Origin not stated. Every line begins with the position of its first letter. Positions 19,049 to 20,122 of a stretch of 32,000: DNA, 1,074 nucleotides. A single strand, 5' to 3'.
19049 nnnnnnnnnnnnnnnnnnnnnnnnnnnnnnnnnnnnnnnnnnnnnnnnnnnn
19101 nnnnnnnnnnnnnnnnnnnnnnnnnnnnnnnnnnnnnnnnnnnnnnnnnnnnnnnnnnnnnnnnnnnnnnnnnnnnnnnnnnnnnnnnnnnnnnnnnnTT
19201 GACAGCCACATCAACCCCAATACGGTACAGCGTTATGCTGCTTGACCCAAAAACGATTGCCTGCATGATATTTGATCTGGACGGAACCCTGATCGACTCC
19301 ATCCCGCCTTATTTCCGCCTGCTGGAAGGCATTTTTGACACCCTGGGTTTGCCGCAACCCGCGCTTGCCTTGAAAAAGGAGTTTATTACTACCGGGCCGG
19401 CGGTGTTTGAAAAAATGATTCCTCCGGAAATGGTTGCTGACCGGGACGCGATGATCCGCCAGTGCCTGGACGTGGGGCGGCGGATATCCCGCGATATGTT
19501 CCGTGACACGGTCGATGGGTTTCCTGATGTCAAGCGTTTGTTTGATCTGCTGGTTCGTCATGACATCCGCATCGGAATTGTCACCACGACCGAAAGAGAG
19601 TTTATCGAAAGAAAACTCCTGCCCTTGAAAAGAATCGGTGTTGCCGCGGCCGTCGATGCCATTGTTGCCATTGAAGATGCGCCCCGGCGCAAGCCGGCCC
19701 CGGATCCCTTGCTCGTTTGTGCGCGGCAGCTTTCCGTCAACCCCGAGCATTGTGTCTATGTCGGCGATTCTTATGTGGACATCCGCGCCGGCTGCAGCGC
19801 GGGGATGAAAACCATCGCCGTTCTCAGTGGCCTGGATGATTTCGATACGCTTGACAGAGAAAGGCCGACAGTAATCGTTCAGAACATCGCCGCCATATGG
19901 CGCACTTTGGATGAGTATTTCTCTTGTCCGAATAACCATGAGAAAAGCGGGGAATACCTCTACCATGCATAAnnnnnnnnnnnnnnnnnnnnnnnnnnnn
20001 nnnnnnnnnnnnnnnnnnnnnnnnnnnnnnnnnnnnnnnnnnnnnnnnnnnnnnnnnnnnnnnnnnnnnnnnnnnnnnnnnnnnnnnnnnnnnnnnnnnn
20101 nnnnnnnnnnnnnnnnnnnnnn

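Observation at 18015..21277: fni (IDI-2), HAD phosphatase, archaeal-type riboflavin kinase and a PNPOx-like protein next to UbiX/UbiD: candidate dedicated prFMN precursor-supply module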

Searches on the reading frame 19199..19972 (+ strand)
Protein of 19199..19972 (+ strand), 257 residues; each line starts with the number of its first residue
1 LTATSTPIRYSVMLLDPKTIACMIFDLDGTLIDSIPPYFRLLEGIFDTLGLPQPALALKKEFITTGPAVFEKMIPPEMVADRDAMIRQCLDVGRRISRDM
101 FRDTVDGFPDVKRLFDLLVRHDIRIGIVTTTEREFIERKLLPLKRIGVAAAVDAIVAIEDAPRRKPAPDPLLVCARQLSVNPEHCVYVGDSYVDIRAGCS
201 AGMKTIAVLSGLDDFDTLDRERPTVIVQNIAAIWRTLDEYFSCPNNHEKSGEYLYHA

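Call 4: search_protein_families(library=pfam, proteins=[window:19199-19972:+], max_evalue=0.01)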
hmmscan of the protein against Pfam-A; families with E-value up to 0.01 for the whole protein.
window:19199-19972:+ (257 aa): 4 families
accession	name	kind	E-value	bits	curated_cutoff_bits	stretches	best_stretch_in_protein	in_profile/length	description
PF13419.12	HAD_2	-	8.3e-30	104.6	23.8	1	24-208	2-178/178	Haloacid dehalogenase-like hydrolase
PF00702.32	Hydrolase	-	2.5e-20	74.1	26.4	1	21-202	2-191/191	haloacid dehalogenase-like hydrolase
PF13242.12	Hydrolase_like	-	1.7e-12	47.5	22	1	163-231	2-73/75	HAD-hyrolase-like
PF12710.13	HAD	-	2.3e-06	28.6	27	1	24-197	2-187/189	haloacid dehalogenase-like hydrolase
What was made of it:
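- Checked: HAD, ORF 19199-19972 (+): PF13419 scores 104.6 bits (call 4).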

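Call 5: search_protein_families(library=ncbifam, proteins=[window:19199-19972:+], max_evalue=0.01)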
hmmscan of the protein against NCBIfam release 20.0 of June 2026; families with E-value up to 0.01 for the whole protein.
window:19199-19972:+ (257 aa): 40 families (the best 25 are shown)
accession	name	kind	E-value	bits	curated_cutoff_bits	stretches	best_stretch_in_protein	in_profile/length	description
TIGR01449.2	PGP_bact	equivalog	3.5e-29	101.9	180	1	24-233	2-209/213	phosphoglycolate phosphatase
NF009695.0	PRK13222.1-2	equivalog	2.4e-27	95.9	225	1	19-237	5-222/226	phosphoglycolate phosphatase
NF009804.0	PRK13288.1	equivalog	2.8e-26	92.3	218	1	19-234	2-207/215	pyrophosphatase PpaX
NF009697.0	PRK13222.1-4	equivalog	2.7e-22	79.2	327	1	18-238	5-223/232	phosphoglycolate phosphatase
NF009700.0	PRK13226.1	equivalog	3.2e-21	76.1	342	1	22-234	14-221/229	phosphoglycolate phosphatase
TIGR02009.1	PGMB-YQAB-SF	subfamily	6.9e-20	72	153.35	1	21-208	2-186/186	beta-phosphoglucomutase family hydrolase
NF009694.0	PRK13222.1-1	equivalog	1.5e-18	67.1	415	1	20-237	7-239/252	phosphoglycolate phosphatase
NF009698.0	PRK13223.1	equivalog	6.8e-18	64.8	466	1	22-232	15-224/272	phosphoglycolate phosphatase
TIGR01454.1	AHBA_synth_RP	hypoth_equivalog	2.2e-17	63.4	246.65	1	23-231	1-197/205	AHBA synthesis associated protein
NF008087.0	PRK10826.1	equivalog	2.4e-17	63.3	191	1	18-208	5-191/222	hexitol phosphatase HxpB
TIGR02253.1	CTE7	subfamily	3e-17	63.1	169.75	1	106-217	94-203/221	TIGR02253 family HAD-type hydrolase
NF008000.0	PRK10725.1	equivalog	2.2e-16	60.5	215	1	21-208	6-185/188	fructose-1-phosphate/6-phosphogluconate phosphatase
NF009696.0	PRK13222.1-3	equivalog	7.2e-16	58.5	359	1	21-212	4-190/223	N-acetylmuramic acid 6-phosphate phosphatase MupP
NF008610.0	PRK11587.1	equivalog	3e-15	56.1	282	1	22-213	5-186/219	sugar phosphatase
TIGR01422.2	phosphonatase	equivalog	4.5e-15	55.6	220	1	91-211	83-202/251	phosphonoacetaldehyde hydrolase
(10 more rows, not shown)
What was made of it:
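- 19235..19972 (+): HAD-IA phosphatase with a cap domain. The ORF opens at TTG 19199; the likely start is ATG 19235 or 19265. The best NCBIfam matches (PGP, PpaX) are all below their cutoffs (calls 4, 5).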

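Call 33: search_solved_structures(query=window:19199-19969:+, max_evalue=1e-8)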
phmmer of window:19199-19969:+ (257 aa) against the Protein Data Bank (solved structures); distinct sequences matched with E-value up to 1e-8: 8.
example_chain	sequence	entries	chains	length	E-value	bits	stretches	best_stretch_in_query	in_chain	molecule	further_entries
2hdo_A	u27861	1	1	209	1.9e-15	60.3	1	19-212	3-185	Phosphoglycolate phosphatase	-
2nyv_A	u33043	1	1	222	4.9e-12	49.2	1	21-212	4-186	Phosphoglycolate phosphatase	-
2yy6_A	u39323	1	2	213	7.8e-12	48.5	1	22-212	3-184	phosphoglycolate phosphatase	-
2hi0_A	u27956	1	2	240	1.1e-11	48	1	77-229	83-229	Putative phosphoglycolate phosphatase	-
4ex6_A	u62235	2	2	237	2.6e-10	43.5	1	23-238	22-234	AlnB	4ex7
3d6j_A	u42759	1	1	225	4.1e-10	42.9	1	24-215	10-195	Putative haloacid dehalogenase-like hydrolase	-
3kbb_A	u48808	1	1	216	5.8e-10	42.4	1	22-218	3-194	Phosphorylated carbohydrates phosphatase TM_1254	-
1te2_A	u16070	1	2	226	2.1e-09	40.5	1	16-208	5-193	2-deoxyglucose-6-P phosphatase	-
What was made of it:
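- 19235..19972 (+): The nearest PDB relatives are phosphoglycolate-phosphatase-like proteins (call 33).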
